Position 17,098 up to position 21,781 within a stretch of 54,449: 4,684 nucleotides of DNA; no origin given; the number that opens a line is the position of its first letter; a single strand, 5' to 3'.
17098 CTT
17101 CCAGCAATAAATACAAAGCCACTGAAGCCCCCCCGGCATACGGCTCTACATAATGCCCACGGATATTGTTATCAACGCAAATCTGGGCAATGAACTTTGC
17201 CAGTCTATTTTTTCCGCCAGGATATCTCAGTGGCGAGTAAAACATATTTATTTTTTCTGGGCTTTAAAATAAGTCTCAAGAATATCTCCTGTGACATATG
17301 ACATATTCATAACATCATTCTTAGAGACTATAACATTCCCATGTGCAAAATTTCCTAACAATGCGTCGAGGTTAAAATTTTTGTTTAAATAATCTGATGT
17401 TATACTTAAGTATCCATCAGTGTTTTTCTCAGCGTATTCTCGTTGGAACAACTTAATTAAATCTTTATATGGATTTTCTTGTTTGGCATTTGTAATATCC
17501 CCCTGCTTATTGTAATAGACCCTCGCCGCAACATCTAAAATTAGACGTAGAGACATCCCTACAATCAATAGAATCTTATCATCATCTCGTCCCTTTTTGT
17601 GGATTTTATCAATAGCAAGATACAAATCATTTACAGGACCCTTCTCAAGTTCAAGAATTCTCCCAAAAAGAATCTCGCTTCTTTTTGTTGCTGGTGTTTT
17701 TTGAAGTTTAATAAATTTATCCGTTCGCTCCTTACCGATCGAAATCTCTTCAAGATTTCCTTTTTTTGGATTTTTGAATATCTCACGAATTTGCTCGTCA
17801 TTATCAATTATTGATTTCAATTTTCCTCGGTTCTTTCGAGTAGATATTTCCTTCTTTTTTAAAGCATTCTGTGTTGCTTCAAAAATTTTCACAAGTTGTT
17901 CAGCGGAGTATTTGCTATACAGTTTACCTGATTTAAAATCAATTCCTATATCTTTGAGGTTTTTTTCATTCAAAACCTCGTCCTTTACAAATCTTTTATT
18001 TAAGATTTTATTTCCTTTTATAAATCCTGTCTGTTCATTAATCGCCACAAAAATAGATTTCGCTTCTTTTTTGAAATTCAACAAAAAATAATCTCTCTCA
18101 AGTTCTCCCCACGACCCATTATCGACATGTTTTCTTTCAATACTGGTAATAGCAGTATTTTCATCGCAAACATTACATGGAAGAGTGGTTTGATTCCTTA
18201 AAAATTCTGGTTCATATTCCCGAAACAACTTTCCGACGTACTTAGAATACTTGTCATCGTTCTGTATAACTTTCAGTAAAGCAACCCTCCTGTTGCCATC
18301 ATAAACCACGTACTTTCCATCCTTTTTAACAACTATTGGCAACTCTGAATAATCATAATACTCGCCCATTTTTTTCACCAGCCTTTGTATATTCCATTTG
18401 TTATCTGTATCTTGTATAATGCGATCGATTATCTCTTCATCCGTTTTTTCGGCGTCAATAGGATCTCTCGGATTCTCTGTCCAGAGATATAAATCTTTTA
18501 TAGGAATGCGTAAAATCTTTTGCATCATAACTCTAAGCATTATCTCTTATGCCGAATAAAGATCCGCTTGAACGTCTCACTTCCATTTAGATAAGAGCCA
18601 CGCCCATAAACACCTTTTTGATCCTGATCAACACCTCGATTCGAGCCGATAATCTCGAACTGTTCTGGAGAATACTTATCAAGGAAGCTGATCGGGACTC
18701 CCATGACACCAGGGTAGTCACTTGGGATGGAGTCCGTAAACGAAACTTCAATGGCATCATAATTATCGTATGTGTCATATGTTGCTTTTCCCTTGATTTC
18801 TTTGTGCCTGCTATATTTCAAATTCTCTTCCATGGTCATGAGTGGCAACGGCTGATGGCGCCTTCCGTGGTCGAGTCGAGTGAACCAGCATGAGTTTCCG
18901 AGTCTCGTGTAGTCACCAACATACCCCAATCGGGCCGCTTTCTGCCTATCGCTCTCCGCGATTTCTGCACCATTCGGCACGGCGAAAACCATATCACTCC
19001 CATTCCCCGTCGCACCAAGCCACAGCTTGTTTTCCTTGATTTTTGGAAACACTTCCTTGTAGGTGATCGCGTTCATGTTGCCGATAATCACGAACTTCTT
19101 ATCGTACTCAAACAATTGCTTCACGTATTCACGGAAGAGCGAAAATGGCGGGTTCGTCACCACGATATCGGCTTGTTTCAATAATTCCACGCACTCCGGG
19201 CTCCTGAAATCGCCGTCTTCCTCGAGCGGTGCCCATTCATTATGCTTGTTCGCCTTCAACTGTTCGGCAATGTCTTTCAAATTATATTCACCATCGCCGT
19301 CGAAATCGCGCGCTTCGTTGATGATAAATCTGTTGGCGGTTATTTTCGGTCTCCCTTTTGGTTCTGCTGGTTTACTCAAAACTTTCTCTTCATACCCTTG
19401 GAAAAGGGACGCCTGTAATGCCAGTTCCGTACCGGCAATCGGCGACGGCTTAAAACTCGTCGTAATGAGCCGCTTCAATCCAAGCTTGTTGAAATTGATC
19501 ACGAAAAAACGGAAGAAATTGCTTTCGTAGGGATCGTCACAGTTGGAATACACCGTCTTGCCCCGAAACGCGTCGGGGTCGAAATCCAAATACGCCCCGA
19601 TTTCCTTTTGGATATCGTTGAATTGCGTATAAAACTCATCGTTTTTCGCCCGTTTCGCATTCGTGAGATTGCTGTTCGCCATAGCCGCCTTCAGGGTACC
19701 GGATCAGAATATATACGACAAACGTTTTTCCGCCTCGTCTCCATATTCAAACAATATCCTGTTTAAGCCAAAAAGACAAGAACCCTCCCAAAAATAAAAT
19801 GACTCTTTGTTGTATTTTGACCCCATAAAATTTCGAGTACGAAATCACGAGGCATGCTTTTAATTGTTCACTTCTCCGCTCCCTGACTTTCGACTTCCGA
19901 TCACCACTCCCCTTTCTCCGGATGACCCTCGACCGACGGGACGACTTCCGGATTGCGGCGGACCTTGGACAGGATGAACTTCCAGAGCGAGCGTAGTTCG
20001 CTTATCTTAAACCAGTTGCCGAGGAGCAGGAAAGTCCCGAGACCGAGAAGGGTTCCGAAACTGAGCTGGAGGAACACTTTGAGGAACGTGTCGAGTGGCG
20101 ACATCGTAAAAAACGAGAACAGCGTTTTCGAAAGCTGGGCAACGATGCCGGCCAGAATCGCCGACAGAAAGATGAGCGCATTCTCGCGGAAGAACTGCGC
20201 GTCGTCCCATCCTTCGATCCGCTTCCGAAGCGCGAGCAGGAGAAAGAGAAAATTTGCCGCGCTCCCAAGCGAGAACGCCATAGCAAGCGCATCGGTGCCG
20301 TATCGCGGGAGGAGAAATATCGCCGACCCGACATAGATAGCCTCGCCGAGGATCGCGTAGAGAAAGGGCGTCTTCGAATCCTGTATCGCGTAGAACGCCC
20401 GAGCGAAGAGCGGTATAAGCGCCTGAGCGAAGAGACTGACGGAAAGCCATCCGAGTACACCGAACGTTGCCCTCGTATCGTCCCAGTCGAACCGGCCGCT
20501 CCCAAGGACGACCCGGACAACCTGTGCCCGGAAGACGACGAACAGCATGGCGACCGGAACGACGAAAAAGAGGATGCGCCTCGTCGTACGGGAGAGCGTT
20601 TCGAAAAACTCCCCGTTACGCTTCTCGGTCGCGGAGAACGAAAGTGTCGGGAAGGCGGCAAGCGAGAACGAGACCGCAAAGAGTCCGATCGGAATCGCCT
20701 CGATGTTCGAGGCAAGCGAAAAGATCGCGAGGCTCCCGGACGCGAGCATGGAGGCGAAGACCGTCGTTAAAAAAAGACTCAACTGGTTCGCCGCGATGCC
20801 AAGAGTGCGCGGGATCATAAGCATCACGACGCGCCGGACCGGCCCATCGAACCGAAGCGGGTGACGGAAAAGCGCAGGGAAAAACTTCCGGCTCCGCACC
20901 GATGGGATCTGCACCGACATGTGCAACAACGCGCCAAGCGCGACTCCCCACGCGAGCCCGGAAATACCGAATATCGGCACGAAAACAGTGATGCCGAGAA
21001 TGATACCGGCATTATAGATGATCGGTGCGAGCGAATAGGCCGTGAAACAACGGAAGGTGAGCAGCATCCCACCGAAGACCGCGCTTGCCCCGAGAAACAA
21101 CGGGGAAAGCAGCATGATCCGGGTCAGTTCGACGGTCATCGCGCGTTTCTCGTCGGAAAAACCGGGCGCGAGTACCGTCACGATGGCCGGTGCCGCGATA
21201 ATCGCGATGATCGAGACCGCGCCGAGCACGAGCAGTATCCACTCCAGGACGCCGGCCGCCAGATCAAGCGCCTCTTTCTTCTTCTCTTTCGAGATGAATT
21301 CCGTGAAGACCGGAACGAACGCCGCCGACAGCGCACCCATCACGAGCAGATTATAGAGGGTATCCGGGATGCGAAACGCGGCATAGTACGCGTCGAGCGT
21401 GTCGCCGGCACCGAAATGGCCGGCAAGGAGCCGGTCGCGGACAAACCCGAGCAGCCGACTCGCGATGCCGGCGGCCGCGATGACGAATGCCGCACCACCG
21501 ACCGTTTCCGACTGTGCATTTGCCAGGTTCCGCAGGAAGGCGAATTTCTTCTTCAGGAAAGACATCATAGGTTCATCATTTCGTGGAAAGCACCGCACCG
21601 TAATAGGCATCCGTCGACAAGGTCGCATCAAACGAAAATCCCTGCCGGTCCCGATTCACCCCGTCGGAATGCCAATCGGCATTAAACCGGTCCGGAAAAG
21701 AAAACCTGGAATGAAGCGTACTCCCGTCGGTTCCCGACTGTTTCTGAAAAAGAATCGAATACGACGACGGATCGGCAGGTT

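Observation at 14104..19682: Five-gene DNA-modification/restriction island between lepA and murJ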

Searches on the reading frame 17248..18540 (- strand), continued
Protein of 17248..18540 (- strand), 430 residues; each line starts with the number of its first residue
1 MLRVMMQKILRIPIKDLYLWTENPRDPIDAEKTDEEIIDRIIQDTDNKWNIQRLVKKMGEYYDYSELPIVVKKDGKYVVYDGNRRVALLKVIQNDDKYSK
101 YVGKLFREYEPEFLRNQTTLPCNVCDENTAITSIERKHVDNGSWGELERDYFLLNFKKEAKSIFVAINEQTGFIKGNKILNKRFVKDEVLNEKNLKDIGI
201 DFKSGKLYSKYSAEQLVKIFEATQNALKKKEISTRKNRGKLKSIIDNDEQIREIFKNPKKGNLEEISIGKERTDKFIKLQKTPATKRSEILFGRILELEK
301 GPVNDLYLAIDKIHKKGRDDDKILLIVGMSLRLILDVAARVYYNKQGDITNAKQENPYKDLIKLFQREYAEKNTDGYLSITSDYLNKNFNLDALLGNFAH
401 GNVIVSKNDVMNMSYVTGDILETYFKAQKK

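Call 67: fold_search(model_id=the predicted structure, library=pdb)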
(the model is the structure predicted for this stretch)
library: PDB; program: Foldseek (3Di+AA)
matches with E <= 10: 113; with E <= 0.001: 0
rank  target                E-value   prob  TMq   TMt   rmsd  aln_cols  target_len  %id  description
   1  6sdk_B                9.2e-03  0.93  0.16  0.31  15.0       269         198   16  Crystal structure of bacterial ParB dimer bound to CDP (released 2019-10-23)
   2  7bnk_A                1.2e-02  0.97  0.18  0.35  14.6       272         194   13  Crystal structure of ParB from Myxococcus xanthus bound to CDP and Monothiophosphate (released 2021-09-08)
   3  7bnr_A                1.5e-02  0.95  0.18  0.35  15.4       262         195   13  Crystal structure of a ParB Q52A mutant from Myxococcus xanthus bound to CTPyS (released 2021-09-08)
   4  7ol9_A                1.5e-02  0.87  0.15  0.30  16.1       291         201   13  Crystal structure of C-terminally truncated Bacillus subtilis nucleoid occlusion protein (Noc) complexed to the Noc-bi (released 2022-03-09)
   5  6sdk_A                1.8e-02  0.90  0.16  0.31  13.7       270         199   12  Crystal structure of bacterial ParB dimer bound to CDP (released 2019-10-23)
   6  7bnk_B                1.9e-02  0.92  0.17  0.35  15.4       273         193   15  Crystal structure of ParB from Myxococcus xanthus bound to CDP and Monothiophosphate (released 2021-09-08)
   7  3cyi                  4.7e-02  0.99  0.14  0.46   5.7       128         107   13  Crystal Structure of Human Sulfiredoxin (Srx) in Complex with ATP:Mg2+ (released 2008-07-01)
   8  7bnr_B                4.9e-02  0.89  0.18  0.36  14.1       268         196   14  Crystal structure of a ParB Q52A mutant from Myxococcus xanthus bound to CTPyS (released 2021-09-08)
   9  6ky4                  5.2e-02  0.99  0.15  0.56   5.7       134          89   11  Crystal structure of Sulfiredoxin from Arabidopsis thaliana (released 2019-10-16)
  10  1xw4                  6.3e-02  0.99  0.15  0.48   5.6       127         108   12  Crystal Structure of Human Sulfiredoxin (Srx) in Complex with ADP (released 2005-05-24)
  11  7o0n_A                8.5e-02  0.82  0.18  0.36  15.0       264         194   12  Crystal structure of a ParB E93A mutant from Myxococcus xanthus bound to CDP and monothiophosphate (released 2021-09-15)
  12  5k5d_B                8.5e-02  0.69  0.21  0.33  13.1       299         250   12  Structure of the C2221 form of Pnob8-like ParB-N domain (released 2016-06-15)
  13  1xw3                  1.9e-01  0.97  0.15  0.47   5.5       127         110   12  Crystal Structure of Human Sulfiredoxin (Srx) (released 2005-05-24)
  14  5k5a                  3.1e-01  0.93  0.19  0.28   5.7       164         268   13  Structure of the pNOB8-like ParB N-domain (released 2016-06-15)
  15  5k5d_A                4.8e-01  0.23  0.19  0.30  18.4       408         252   11  Structure of the C2221 form of Pnob8-like ParB-N domain (released 2016-06-15)
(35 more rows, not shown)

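Call 74: search_dna_similar(query=window:17248-18540:-, collection=phages, mode=protein, max_rows=12, max_evalue=0.001)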
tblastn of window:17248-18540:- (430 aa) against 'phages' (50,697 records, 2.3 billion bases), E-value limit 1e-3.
No match.

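Call 75: search_dna_similar(query=window:17248-18540:-, collection=plasmids, mode=protein, max_rows=12, max_evalue=0.001)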
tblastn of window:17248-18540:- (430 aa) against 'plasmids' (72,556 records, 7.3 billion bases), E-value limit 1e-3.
No match.

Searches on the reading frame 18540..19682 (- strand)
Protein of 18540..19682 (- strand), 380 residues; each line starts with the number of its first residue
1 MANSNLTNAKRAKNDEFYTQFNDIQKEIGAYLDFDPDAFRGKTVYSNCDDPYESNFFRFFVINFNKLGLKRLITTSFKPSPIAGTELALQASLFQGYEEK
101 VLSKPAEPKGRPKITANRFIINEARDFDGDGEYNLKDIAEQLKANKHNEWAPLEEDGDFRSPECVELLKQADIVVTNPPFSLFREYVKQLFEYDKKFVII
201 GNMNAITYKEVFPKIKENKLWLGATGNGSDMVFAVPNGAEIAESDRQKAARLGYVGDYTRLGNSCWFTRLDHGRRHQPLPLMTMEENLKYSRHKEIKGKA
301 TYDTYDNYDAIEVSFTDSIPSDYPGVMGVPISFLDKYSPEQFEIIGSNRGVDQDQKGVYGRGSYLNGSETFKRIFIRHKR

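Call 3: search_protein_families(library=pfam, proteins=[window:18540-19682:-], max_evalue=0.01)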
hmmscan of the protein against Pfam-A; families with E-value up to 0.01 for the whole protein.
window:18540-19682:- (380 aa): 1 family
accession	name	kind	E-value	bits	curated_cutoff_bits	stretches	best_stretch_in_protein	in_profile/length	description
PF13651.11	EcoRI_methylase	-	8.9e-121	403.8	26.4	1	5-379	1-345/345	Adenine-specific methyltransferase EcoRI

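Call 4: search_protein_families(library=padloc, proteins=[window:18540-19682:-], max_evalue=0.01)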
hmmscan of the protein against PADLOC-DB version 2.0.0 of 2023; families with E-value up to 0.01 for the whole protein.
window:18540-19682:- (380 aa): 1 family
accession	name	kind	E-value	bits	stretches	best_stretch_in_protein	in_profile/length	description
PDLC03297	MTase_II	-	3.9e-101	336.8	1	3-380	7-329/332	Type II methyltransferase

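Call 5: search_protein_families(library=ncbifam, proteins=[window:18540-19682:-], max_evalue=0.01)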
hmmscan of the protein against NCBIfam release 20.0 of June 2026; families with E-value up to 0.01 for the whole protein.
window:18540-19682:- (380 aa): 0 families

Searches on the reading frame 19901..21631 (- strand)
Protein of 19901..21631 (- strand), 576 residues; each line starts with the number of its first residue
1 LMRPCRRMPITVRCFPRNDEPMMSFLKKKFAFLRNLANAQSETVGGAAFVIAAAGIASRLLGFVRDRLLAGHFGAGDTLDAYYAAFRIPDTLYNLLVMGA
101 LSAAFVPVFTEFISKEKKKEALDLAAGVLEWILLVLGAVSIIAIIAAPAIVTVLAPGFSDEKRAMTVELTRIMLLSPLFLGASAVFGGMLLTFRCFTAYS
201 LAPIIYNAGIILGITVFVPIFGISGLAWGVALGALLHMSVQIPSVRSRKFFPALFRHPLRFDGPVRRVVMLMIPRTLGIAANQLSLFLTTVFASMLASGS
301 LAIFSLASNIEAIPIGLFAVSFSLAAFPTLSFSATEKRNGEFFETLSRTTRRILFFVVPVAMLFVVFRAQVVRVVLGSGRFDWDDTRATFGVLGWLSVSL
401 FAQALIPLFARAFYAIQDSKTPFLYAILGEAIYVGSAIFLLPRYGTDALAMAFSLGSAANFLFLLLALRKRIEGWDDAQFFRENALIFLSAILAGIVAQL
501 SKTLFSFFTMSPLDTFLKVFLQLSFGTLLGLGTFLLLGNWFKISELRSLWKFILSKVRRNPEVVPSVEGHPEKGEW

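Call 3: search_protein_families(library=pfam, proteins=[window:19901-21631:-], max_evalue=0.01)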
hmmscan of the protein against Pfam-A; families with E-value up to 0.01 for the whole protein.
window:19901-21631:- (576 aa): 3 families
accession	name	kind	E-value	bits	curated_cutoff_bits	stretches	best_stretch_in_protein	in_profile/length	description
PF03023.19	MurJ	-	1.4e-87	294.6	27.4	1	70-511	2-444/451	Lipid II flippase MurJ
PF13440.11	Polysacc_synt_3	-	1.6e-06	28.1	23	1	130-378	51-286/293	Polysaccharide biosynthesis protein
PF20303.3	YLATT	-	0.008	16.4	26.7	0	91-154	33-91/107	YEATS-Like-Associating Three TM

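Call 23: find_related_loci(query=window:19901-21631:-, collection=metagenome_contigs, flank=10000)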
Query window:19901-21631:- (576 aa) in metagenome_contigs; peptide patterns used: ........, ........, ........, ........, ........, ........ (x = any residue, [..] = any of these).
239 stretches matched a pattern; 19 encode a relative of the query (tblastn E <= 1e-3); 19 distinct loci.
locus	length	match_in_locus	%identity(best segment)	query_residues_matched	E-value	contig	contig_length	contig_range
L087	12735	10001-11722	92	3-576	0e+0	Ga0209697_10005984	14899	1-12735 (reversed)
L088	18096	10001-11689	92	14-576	0e+0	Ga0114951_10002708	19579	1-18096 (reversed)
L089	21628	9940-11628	92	14-576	0e+0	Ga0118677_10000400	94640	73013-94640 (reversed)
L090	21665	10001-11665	81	22-576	0e+0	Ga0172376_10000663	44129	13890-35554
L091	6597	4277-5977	80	10-576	0e+0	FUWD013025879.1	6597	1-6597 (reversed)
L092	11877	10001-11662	72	23-576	0e+0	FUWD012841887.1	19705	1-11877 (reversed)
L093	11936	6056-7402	34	41-486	5e-66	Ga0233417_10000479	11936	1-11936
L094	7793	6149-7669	31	39-496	8e-55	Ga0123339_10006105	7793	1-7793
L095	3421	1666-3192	31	37-496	4e-54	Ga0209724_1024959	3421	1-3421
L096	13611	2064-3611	29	16-535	1e-44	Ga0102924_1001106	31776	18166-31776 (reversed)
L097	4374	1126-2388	31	35-456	2e-41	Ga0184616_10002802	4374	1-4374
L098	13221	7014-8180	29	34-424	7e-37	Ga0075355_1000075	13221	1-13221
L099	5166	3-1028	29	82-424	9e-30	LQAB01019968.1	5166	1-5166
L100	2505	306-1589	28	35-465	1e-26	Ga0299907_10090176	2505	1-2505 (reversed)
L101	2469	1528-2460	31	9-319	5e-26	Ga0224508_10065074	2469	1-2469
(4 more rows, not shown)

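Call 52: search_protein_families(library=pfam, proteins=[L088:11928-12320:+, L088:12552-12896:+, L088:12897-13301:+, L090:11955-12527:-], max_evalue=1)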
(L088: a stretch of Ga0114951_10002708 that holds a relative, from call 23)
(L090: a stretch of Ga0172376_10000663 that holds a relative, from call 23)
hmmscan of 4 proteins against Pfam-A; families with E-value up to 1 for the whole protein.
L088:11928-12320:+ (130 aa): 7 families
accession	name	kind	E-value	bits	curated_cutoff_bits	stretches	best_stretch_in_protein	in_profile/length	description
PF12844.13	HTH_19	-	7.6e-08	32.6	30.2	1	15-74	1-61/64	Helix-turn-helix domain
PF01381.28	HTH_3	-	1.7e-06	28.4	23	1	18-71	1-55/55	Helix-turn-helix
PF13560.12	HTH_31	-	7.7e-06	26.6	27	1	14-67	2-57/64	Helix-turn-helix domain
PF13443.12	HTH_26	-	7.7e-06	26.5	22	1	17-72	1-58/63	Cro/C1-type HTH DNA-binding domain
PF13413.12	HTH_25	-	0.029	14.6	24.6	1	19-53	3-37/62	Helix-turn-helix domain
PF13744.12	HTH_37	-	0.093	13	27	1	10-56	15-61/80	Helix-turn-helix domain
PF13693.12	HTH_35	-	0.18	12.2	25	1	23-83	12-69/75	Winged helix-turn-helix DNA-binding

L088:12552-12896:+ (114 aa): 7 families
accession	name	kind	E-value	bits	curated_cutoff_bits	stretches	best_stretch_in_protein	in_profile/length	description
PF13443.12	HTH_26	-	5.2e-05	23.8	22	1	21-78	1-59/63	Cro/C1-type HTH DNA-binding domain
PF13560.12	HTH_31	-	0.023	15.4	27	1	18-75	2-60/64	Helix-turn-helix domain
PF01381.28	HTH_3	-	0.03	14.8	23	1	26-76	5-55/55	Helix-turn-helix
PF13413.12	HTH_25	-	0.049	13.9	24.6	1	22-54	2-34/62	Helix-turn-helix domain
PF12844.13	HTH_19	-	0.11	12.9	30.2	1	19-64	1-46/64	Helix-turn-helix domain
PF23836.1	DUF7206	-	0.14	13.2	25.6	1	2-19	27-44/107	Family of unknown function (DUF7206)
PF19894.4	DUF6367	-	0.16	12.2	25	1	9-62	74-126/142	Family of unknown function (DUF6367)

L088:12897-13301:+ (134 aa): 10 families
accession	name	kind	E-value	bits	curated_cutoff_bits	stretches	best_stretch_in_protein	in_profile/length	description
PF01381.28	HTH_3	-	1.8e-09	37.9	23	1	31-85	1-55/55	Helix-turn-helix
PF13560.12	HTH_31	-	1.6e-06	28.7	27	1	27-81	2-57/64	Helix-turn-helix domain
PF12844.13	HTH_19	-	6.3e-06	26.4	30.2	1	28-88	1-61/64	Helix-turn-helix domain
PF13443.12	HTH_26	-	3.1e-05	24.6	22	1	37-86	8-58/63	Cro/C1-type HTH DNA-binding domain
PF13413.12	HTH_25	-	0.002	18.3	24.6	1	32-63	3-34/62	Helix-turn-helix domain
PF04545.22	Sigma70_r4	-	0.011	15.6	24.1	1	40-62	21-43/50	Sigma-70, region 4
PF05866.16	RusA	-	0.11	13.5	22.8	1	35-95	38-102/124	Endodeoxyribonuclease RusA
PF12728.13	HTH_17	-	0.11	13.2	27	0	39-65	1-28/51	Helix-turn-helix domain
PF02130.23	YbeY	-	0.15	12.3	25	1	31-91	11-72/129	Endoribonuclease YbeY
PF17347.7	DUF5377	-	0.21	12.4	25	1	31-63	26-58/96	Family of unknown function (DUF5377)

L090:11955-12527:- (190 aa): 1 family
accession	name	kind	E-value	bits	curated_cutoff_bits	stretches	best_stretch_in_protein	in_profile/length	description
PF09990.14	DUF2231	-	0.031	14.8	26.4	1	57-188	6-129/139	Predicted membrane protein (DUF2231)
